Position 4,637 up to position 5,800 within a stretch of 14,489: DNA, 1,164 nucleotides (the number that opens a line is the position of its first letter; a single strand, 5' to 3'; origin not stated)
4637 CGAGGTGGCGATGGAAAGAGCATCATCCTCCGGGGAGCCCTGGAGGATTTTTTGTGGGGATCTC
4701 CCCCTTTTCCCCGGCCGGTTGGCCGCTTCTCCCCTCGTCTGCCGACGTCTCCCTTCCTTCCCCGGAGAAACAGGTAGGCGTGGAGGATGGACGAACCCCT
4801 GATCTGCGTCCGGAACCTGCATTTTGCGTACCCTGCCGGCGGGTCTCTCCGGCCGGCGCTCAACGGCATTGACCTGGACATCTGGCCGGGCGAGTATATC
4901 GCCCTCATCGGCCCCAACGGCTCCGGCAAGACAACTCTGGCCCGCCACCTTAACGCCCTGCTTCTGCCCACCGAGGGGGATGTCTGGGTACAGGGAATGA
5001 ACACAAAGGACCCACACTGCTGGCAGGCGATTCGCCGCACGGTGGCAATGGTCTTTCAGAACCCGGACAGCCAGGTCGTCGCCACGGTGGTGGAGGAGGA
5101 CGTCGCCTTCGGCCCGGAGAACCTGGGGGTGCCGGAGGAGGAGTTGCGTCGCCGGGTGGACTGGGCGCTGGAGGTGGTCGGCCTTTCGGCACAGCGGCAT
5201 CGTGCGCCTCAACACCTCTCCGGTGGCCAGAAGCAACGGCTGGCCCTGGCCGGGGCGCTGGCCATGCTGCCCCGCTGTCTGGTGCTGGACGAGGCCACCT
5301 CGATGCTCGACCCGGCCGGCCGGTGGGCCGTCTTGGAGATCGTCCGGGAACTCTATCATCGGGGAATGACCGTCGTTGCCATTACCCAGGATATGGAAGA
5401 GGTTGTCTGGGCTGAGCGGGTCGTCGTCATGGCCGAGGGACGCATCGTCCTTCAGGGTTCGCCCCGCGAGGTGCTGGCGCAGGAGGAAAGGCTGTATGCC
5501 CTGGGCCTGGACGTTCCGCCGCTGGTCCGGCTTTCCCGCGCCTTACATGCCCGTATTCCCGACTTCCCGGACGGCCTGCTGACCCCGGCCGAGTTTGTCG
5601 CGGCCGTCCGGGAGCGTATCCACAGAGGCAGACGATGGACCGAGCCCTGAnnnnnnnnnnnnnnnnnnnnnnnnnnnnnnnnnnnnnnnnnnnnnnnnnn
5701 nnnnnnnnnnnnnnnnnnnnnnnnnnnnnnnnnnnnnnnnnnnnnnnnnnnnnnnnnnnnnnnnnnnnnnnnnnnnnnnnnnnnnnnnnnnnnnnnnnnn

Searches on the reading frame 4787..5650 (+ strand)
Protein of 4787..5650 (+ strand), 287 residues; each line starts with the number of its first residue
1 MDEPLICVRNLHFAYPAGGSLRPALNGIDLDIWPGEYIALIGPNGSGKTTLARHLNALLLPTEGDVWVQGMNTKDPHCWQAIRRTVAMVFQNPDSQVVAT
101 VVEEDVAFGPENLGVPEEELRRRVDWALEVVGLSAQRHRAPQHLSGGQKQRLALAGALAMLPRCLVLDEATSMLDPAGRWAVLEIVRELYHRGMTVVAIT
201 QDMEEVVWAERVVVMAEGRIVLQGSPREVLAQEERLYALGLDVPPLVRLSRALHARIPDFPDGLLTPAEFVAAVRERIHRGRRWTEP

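Call 7: search_protein_families(library=pfam, proteins=[window:4787-5650:+])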
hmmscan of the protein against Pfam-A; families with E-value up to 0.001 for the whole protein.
window:4787-5650:+ (287 aa): 7 families
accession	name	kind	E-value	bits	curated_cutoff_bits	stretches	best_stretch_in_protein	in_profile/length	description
PF00005.33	ABC_tran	-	3.7e-32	112.2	25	1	25-172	1-137/137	ABC transporter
PF02463.25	SMC_N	-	8.6e-08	32.3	40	1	37-207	26-205/220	RecF/RecN/SMC N terminal domain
PF13401.12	AAA_22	-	3.9e-07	30.9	27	1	38-191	8-109/130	AAA domain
PF13304.12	AAA_21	-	5.5e-07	30.4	27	0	39-53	3-17/304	AAA domain, putative AbiEii toxin, Type IV TA system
PF13191.12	AAA_16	-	9.3e-05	23.4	32.6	1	36-171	25-142/167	AAA ATPase domain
PF13479.12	AAA_24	-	0.00014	22.2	27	1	38-89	5-58/195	AAA domain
PF13555.12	AAA_29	-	0.00089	19.4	27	0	32-63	19-50/61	P-loop containing region of AAA domain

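Call 9: find_encoding_contigs(protein=window:4787-5650:+, flank=3000, max_places=6)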
Protein window:4787-5650:+ (287 aa): no gene with exactly this product is on record in the collection.

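Call 10: find_related_loci(query=window:4787-5647:+, collection=genome_contigs, flank=3000)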
Query window:4787-5647:+ (287 aa) in genome_contigs; peptide patterns used: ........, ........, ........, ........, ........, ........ (x = any residue, [..] = any of these).
600 stretches matched a pattern (row limit reached: there are more); 580 encode a relative of the query (tblastn E <= 1e-3); the best 80 are kept; 80 distinct loci.
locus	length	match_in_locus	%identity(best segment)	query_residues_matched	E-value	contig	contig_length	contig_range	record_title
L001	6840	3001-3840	60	2-282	7e-103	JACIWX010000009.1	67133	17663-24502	MAG: Chloroflexota bacterium isolate MAG-37 Chloroflexota_E3_bin22_Scaffold_9, whole genome shotgun sequence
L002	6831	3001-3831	60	4-278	9e-101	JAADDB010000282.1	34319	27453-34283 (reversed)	MAG: Chloroflexota bacterium isolate L_MaxBin.078 contig-127_787, whole genome shotgun sequence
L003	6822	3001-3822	56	2-274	3e-100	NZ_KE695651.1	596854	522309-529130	Brevibacillus thermoruber 423 Scaffold4, whole genome shotgun sequence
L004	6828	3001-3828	59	3-277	2e-99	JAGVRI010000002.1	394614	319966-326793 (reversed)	MAG: Chloroflexota bacterium isolate TumbabinsA95 c_000000000002, whole genome shotgun sequence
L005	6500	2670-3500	58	1-275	3e-98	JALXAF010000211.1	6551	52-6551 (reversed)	MAG: Anaerolineae bacterium isolate T2_metabat1_scaf2bin.243 T2_NODE_20752_length_6551_cov_8.490349, whole genome shotgu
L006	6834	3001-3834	59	3-279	1e-97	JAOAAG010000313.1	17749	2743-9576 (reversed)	MAG: Anaerolineae bacterium isolate SKW140 k141_1560488, whole genome shotgun sequence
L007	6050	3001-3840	60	4-282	5e-97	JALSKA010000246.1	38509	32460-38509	MAG: Ardenticatenaceae bacterium isolate 354-166_metabat2_scaf2bin.128 354-166_scaffold_895_c1, whole genome shotgun seq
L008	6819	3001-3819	54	4-275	2e-96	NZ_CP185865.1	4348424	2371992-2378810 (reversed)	Brevibacillus sp. TJ4 chromosome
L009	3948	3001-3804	56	5-271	8e-94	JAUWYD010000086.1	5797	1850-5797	MAG: Chloroflexota bacterium isolate CSMAG_2701 CSMAG_2701_k141_476822_length_5797_cov_17.9381, whole genome shotgun seq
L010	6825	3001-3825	59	3-275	2e-91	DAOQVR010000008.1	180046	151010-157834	MAG TPA_asm: Anaerolineae bacterium isolate AMR_MDS_1083 NODE_61_length_180046_cov_22.664433, whole genome shotgun seque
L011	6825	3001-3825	49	3-276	2e-91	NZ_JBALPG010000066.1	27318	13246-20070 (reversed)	Neobacillus drentensis strain JJ1435 JJ-1435_contig_69, whole genome shotgun sequence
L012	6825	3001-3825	49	1-274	2e-90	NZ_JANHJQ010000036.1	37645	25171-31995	Pseudalkalibacillus decolorationis strain DSM 14890 Scaffold36, whole genome shotgun sequence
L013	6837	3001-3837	55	5-282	5e-90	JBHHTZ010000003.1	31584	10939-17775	MAG: Anaerolineae bacterium isolate S.6.sp3_bin.4 NODE_173_length_31584_cov_7.319198, whole genome shotgun sequence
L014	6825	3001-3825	47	3-275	3e-89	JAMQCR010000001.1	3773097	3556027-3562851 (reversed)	Neobacillus pocheonensis strain KCTC 13943 1, whole genome shotgun sequence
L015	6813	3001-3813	50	4-274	2e-88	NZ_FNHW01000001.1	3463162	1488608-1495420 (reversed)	Fictibacillus solisalsi strain CGMCC 1.6854, whole genome shotgun sequence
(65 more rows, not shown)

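Call 12: find_homologous_proteins(query=window:4787-5647:+, max_evalue=1e-60)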
Query window:4787-5647:+ (287 aa): 7771 proteins with E <= 1e-60 among 8000 candidates; the best 120 are listed.
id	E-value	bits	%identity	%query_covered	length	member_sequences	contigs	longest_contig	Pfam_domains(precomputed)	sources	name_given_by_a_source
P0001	2.0e-176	604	95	100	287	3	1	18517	PF00005.34,PF13401.13,PF02463.26,PF13304.13,PF13191.13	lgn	-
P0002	8.8e-148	510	83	99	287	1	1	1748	PF00005.34,PF13401.13,PF02463.26,PF13304.13,PF13191.13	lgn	-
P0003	1.5e-145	502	-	-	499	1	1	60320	PF00005.34,PF13175.13,PF13555.13,PF13401.13,PF12846.14,PF02463.26,PF13481.13,PF13304.13,PF20720.4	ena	-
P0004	3.1e-145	501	82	98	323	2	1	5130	PF00005.34,PF13401.13,PF02463.26,PF13304.13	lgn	-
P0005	4.7e-145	501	82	98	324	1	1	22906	PF00005.34,PF13401.13,PF02463.26,PF13304.13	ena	-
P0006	2.2e-142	492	81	98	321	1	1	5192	PF00005.34,PF13401.13,PF02463.26,PF13304.13,PF13191.13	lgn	-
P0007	4.6e-139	481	77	99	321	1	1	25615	PF00005.34,PF13555.13,PF13401.13,PF02463.26,PF13304.13,PF13191.13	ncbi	-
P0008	1.5e-138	479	79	99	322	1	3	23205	PF00005.34,PF13401.13,PF02463.26,PF13304.13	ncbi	ncbi:MAG: energy-coupling factor transporter ATPase [Chloroflexia bacterium]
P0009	3.2e-136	472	76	100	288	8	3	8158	PF00005.34,PF13401.13,PF02463.26,PF13304.13,PF13191.13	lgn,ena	-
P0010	3.7e-118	413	68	97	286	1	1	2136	PF00005.34,PF13401.13,PF02463.26,PF13304.13,PF13191.13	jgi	jgi:energy-coupling factor transporter ATPase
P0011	9.3e-118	411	71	98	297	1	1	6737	PF00005.34,PF13401.13,PF02463.26,PF13304.13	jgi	jgi:energy-coupling factor transport system ATP-binding protein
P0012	3.6e-117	409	69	94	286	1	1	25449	PF00005.34,PF13401.13,PF02463.26,PF13304.13,PF13191.13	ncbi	-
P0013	6.5e-117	408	55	94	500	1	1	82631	PF13555.13,PF13671.13,PF13401.13,PF03193.23,PF13238.13,PF07728.21,PF13304.13,PF13191.13,PF01935.24,PF00005.34,PF05729.19,PF02463.26,PF25199.2,PF13481.13,PF20720.4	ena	-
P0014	7.7e-116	405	67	97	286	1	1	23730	PF00005.34,PF13401.13,PF02463.26,PF13304.13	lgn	-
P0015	1.5e-115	404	69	98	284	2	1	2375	PF00005.34,PF02463.26,PF13304.13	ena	-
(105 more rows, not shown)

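Call 16: find_encoding_contigs(protein=P0001, flank=6000, max_places=2)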
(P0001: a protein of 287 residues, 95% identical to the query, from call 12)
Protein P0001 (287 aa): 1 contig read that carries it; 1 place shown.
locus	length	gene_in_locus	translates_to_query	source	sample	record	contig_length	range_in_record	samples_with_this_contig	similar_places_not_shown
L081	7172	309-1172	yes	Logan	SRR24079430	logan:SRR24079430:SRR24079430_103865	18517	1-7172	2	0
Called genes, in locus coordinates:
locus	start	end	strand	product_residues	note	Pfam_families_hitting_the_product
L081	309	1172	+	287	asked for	PF00005:ABC_tran, PF02463:SMC_N, PF13191:AAA_16 (weak), PF13401:AAA_22 (weak), PF13304:AAA_21 (faint)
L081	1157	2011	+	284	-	PF00005:ABC_tran, PF13304:AAA_21 (weak)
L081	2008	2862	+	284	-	PF02361:CbiQ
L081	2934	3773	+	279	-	PF12822:ECF_trnsprt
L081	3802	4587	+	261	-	PF03309:Pan_kinase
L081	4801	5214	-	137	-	PF02662:FlpD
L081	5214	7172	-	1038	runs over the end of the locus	PF00890:FAD_binding_2, PF01266:DAO (weak), PF07992:Pyr_redox_2 (weak), PF12831:FAD_oxidored, PF13450:NAD_binding_8 (weak), PF13237:Fer4_10 (weak), PF12831:FAD_oxidored, PF13187:Fer4_9, +20 more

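Call 17: find_encoding_contigs(protein=P0005, flank=6000, max_places=2)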
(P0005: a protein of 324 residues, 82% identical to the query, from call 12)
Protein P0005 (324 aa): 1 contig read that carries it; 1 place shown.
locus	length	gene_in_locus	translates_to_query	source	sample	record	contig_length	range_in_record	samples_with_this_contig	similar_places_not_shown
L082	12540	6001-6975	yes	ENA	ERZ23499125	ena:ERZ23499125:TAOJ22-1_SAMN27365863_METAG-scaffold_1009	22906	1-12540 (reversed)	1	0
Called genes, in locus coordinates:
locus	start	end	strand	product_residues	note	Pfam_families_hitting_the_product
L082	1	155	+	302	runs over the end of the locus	PF00288:GHMP_kinases_N, PF08544:GHMP_kinases_C (weak)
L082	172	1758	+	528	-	PF01565:FAD_binding_4, PF02913:FAD-oxidase_C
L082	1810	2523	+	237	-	PF00881:Nitroreductase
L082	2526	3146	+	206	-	PF01712:dNK, PF13238:AAA_18 (weak)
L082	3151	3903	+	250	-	-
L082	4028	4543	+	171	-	PF00990:GGDEF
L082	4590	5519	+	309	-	PF00710:Asparaginase, PF17763:Asparaginase_C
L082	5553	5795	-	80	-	-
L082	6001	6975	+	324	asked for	PF00005:ABC_tran, PF02463:SMC_N, PF13401:AAA_22, PF13304:AAA_21 (faint)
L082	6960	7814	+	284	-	PF00005:ABC_tran, PF13401:AAA_22 (weak), PF13304:AAA_21 (weak)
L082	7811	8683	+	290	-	PF02361:CbiQ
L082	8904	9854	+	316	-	PF12822:ECF_trnsprt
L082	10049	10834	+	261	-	PF03309:Pan_kinase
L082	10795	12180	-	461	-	PF17820:PDZ_6, PF19238:Radical_SAM_2, PF04055:Radical_SAM (faint), PF04459:DUF512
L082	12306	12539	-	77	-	?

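Call 18: find_encoding_contigs(protein=P0007, flank=6000, max_places=2)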
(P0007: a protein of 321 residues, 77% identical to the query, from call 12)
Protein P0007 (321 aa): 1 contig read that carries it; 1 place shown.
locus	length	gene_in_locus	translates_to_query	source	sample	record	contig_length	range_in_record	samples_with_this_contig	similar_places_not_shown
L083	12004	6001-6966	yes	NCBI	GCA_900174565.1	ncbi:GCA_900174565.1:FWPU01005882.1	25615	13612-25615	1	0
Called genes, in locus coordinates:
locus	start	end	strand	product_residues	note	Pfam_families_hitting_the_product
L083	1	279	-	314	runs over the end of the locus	PF01266:DAO (faint), PF07992:Pyr_redox_2, PF13738:Pyr_redox_3, PF00070:Pyr_redox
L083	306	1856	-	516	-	PF01039:Carboxyl_trans, PF03255:ACCA (weak)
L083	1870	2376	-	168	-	PF00364:Biotin_lipoyl, PF26077:BSH_Fcp1 (faint)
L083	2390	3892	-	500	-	PF00682:HMGL-like, PF02436:PYC_OADA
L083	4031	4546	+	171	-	PF00990:GGDEF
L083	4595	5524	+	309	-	PF00710:Asparaginase, PF17763:Asparaginase_C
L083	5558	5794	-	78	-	-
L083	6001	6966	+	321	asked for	PF13555:AAA_29 (faint), PF00005:ABC_tran, PF02463:SMC_N, PF13191:AAA_16 (weak), PF13304:AAA_21 (faint), PF13401:AAA_22 (weak)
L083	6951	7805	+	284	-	PF00005:ABC_tran, PF13401:AAA_22 (weak), PF13304:AAA_21 (faint)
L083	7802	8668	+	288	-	PF02361:CbiQ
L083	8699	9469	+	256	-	PF12822:ECF_trnsprt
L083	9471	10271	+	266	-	PF03309:Pan_kinase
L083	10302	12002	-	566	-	?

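Call 19: find_encoding_contigs(protein=P0008, flank=6000, max_places=3)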
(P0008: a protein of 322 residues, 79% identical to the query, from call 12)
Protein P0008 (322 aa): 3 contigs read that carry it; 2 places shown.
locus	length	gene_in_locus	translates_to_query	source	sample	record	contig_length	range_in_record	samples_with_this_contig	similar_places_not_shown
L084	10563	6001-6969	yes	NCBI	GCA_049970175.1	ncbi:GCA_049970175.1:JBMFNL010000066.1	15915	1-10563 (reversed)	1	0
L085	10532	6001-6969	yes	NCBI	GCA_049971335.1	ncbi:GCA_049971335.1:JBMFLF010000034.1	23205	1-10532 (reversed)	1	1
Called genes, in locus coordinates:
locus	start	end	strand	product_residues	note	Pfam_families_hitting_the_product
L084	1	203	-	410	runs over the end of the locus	PF01861:BpsA_C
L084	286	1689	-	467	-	PF00890:FAD_binding_2 (weak), PF01134:GIDA (faint), PF01262:AlaDh_PNT_C (faint), PF07992:Pyr_redox_2, PF12831:FAD_oxidored, PF13738:Pyr_redox_3, PF00070:Pyr_redox, PF02852:Pyr_redox_dim, +3 more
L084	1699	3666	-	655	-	PF13231:PMT_2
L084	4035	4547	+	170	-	PF00990:GGDEF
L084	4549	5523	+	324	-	PF00710:Asparaginase, PF17763:Asparaginase_C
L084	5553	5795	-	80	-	-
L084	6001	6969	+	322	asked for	PF00005:ABC_tran, PF02463:SMC_N, PF13401:AAA_22 (weak), PF13304:AAA_21 (faint)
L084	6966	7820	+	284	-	PF00005:ABC_tran, PF13401:AAA_22 (weak), PF13304:AAA_21 (faint)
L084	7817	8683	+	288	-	PF02361:CbiQ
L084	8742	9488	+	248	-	PF12822:ECF_trnsprt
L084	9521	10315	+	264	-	PF03309:Pan_kinase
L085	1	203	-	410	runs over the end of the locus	PF01861:BpsA_C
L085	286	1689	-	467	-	PF00890:FAD_binding_2 (weak), PF01134:GIDA (faint), PF01262:AlaDh_PNT_C (faint), PF07992:Pyr_redox_2, PF12831:FAD_oxidored, PF13738:Pyr_redox_3, PF00070:Pyr_redox, PF02852:Pyr_redox_dim, +3 more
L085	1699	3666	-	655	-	PF13231:PMT_2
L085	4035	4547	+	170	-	PF00990:GGDEF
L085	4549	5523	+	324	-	PF00710:Asparaginase, PF17763:Asparaginase_C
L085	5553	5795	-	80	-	-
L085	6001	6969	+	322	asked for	PF00005:ABC_tran, PF02463:SMC_N, PF13401:AAA_22 (weak), PF13304:AAA_21 (faint)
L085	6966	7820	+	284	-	PF00005:ABC_tran, PF13401:AAA_22 (weak), PF13304:AAA_21 (faint)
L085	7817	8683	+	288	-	PF02361:CbiQ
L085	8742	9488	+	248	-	PF12822:ECF_trnsprt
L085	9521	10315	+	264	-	PF03309:Pan_kinase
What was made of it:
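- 4787..9078 (+): Regulated operon: ecfA1 4787-5650, ecfA2 5635-6489, ecfT 6486-7340, PanT-like S-component 7408-8250, coaX (type III pantothenate kinase) 8293-9078. The same gene order is found in L081-L085 (calls 16-19).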

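Call 59: search_protein_families(library=ncbifam, proteins=[window:4787-5647:+], max_evalue=0.001)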
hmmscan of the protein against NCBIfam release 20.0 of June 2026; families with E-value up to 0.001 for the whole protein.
window:4787-5647:+ (287 aa): 188 families (the best 25 are shown)
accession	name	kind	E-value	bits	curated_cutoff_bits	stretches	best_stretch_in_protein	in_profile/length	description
TIGR04520.1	ECF_ATPase_1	equivalog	1.4e-100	336.2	315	1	6-273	1-267/269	energy-coupling factor transporter ATPase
NF010156.0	PRK13635.1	equivalog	4.9e-83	278.5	392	1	2-267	2-265/279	energy-coupling factor ABC transporter ATP-binding protein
TIGR04521.1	ECF_ATPase_2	equivalog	1.2e-77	260.7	330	1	6-274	1-277/279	energy-coupling factor transporter ATPase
NF010158.0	PRK13637.1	equivalog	2.5e-67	227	390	1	6-269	3-272/287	energy-coupling factor transporter ATPase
NF010155.0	PRK13634.1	equivalog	4.1e-67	226.5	413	1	7-281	4-286/290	energy-coupling factor ABC transporter ATP-binding protein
NF010171.0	PRK13652.1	equivalog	1.1e-65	221.5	476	1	5-255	3-251/277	cobalt transporter ATP-binding subunit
NF010167.0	PRK13648.1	subfamily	4.3e-60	203.4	241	1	3-254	5-254/269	energy-coupling factor transporter ATPase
TIGR01166.1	cbiO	subfamily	2.3e-58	196.8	211.8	1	24-204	7-188/190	cobalt ABC transporter, ATP-binding protein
NF010170.0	PRK13651.1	equivalog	2.7e-56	190.8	432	2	78-255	99-278/308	cobalt transporter ATP-binding subunit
NF010157.0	PRK13636.1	equivalog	3.6e-56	190.4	463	1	1-251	1-251/285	cobalt transporter ATP-binding subunit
NF010159.0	PRK13638.1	equivalog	8.6e-49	166.3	489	1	22-253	14-247/271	energy-coupling factor ABC transporter ATP-binding protein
NF010166.0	PRK13646.1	equivalog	2.9e-48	164.6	458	1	12-276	9-281/286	energy-coupling factor transporter ATPase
NF010153.0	PRK13631.1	equivalog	1.7e-47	162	463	1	24-256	41-290/320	cobalt transporter ATP-binding subunit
NF007027.0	PRK09493.1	equivalog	6.9e-44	150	379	1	24-232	16-226/240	glutamine ABC transporter ATP-binding protein GlnQ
TIGR01186.1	proV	subfamily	4.2e-43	147.9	326.6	1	23-232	7-220/363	betaine/proline/choline family ABC transporter ATP-binding protein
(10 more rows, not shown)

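Call 64: search_protein_families(library=pfam, proteins=[L175:1009-2061:-, L183:4881-6557:+], max_evalue=0.00001)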
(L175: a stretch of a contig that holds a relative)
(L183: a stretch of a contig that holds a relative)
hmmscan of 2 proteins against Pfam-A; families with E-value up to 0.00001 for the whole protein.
L175:1009-2061:- (351 aa): 1 family
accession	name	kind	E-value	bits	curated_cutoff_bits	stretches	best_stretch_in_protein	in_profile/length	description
PF02548.21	Pantoate_transf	-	6.7e-116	386.7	28.7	1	75-332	1-259/259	Ketopantoate hydroxymethyltransferase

L183:4881-6557:+ (559 aa): 1 family
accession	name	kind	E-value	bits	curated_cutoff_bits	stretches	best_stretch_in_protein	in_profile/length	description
PF00496.27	SBP_bac_5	-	3.4e-106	355.9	32.4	1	130-478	2-364/368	Bacterial extracellular solute-binding proteins, family 5 Middle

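Call 65: find_encoding_contigs(protein=P0004, flank=1500, max_places=2)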
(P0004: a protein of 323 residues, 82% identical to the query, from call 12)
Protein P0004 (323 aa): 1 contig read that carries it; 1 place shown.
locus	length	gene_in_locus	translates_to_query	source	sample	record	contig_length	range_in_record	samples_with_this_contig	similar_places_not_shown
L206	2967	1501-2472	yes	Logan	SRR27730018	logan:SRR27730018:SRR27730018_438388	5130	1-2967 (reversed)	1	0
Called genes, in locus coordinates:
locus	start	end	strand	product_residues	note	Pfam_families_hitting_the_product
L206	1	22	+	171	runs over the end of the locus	PF00990:GGDEF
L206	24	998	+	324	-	PF00710:Asparaginase, PF17763:Asparaginase_C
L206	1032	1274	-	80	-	-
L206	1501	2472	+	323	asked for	PF00005:ABC_tran, PF02463:SMC_N, PF13401:AAA_22 (weak), PF13304:AAA_21 (faint)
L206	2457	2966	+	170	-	?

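Call 66: find_encoding_contigs(protein=P0006, flank=1500, max_places=2)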
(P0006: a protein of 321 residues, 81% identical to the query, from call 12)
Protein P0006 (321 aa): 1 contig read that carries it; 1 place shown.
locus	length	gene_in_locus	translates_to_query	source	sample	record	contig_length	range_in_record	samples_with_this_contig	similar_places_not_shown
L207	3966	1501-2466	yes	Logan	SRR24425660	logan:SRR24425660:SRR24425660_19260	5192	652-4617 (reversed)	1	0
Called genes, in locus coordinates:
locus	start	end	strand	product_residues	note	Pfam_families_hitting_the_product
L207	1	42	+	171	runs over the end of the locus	PF00990:GGDEF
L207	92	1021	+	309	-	PF00710:Asparaginase, PF17763:Asparaginase_C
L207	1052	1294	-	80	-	-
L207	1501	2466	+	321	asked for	PF00005:ABC_tran, PF02463:SMC_N, PF13191:AAA_16 (weak), PF13304:AAA_21 (faint), PF13401:AAA_22 (weak)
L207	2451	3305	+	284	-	PF00005:ABC_tran, PF13401:AAA_22 (weak), PF13304:AAA_21 (weak)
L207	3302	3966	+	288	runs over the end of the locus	PF02361:CbiQ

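Call 67: find_encoding_contigs(protein=P0009, flank=1500, max_places=3)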
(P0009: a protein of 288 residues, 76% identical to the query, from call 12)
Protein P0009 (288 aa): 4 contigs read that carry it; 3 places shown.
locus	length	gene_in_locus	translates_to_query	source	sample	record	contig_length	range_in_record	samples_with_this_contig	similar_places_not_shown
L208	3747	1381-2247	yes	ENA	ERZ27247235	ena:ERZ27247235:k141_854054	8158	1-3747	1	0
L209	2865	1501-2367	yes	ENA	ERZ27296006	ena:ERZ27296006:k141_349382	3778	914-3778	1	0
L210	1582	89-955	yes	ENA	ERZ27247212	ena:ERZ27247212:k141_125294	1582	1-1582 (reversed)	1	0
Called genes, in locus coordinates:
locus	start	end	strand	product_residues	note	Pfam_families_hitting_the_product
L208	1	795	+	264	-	?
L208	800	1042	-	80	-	-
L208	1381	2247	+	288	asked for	PF00005:ABC_tran, PF02463:SMC_N, PF13191:AAA_16 (weak), PF13401:AAA_22, PF13304:AAA_21 (faint)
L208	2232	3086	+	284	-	PF00005:ABC_tran, PF13191:AAA_16 (faint), PF13401:AAA_22 (weak), PF13304:AAA_21 (faint)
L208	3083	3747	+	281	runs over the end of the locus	PF02361:CbiQ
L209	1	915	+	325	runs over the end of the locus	PF00710:Asparaginase, PF17763:Asparaginase_C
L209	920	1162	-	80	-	-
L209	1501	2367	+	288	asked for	PF00005:ABC_tran, PF02463:SMC_N, PF13191:AAA_16 (weak), PF13401:AAA_22, PF13304:AAA_21 (faint)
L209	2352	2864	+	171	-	?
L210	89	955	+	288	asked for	PF00005:ABC_tran, PF02463:SMC_N, PF13191:AAA_16 (weak), PF13401:AAA_22, PF13304:AAA_21 (faint)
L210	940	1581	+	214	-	?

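Call 68: find_encoding_contigs(protein=P0012, flank=1500, max_places=2)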
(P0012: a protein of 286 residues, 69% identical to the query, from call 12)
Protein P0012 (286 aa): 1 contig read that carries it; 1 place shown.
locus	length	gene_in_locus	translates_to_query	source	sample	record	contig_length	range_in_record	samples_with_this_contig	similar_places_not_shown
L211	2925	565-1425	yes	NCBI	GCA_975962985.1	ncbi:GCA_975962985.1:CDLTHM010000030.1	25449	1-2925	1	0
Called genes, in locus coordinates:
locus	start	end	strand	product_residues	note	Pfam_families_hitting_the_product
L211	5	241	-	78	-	-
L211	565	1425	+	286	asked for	PF00005:ABC_tran, PF13191:AAA_16, PF02463:SMC_N, PF13401:AAA_22 (weak), PF13304:AAA_21 (faint)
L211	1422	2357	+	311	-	-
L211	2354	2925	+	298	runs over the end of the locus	PF02361:CbiQ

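Call 69: find_encoding_contigs(protein=P0014, flank=1500, max_places=2)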
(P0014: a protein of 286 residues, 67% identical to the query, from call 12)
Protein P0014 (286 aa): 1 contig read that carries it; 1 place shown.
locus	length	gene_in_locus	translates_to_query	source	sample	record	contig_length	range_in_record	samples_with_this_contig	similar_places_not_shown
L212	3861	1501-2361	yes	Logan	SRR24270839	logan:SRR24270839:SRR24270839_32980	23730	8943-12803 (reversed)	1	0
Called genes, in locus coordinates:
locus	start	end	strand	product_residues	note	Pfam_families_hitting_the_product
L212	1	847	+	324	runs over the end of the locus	PF00710:Asparaginase, PF17763:Asparaginase_C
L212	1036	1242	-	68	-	-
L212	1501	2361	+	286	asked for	PF00005:ABC_tran, PF02463:SMC_N, PF13401:AAA_22 (faint), PF13304:AAA_21 (faint)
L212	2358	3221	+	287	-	PF00005:ABC_tran, PF13304:AAA_21 (weak)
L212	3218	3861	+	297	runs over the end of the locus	PF02361:CbiQ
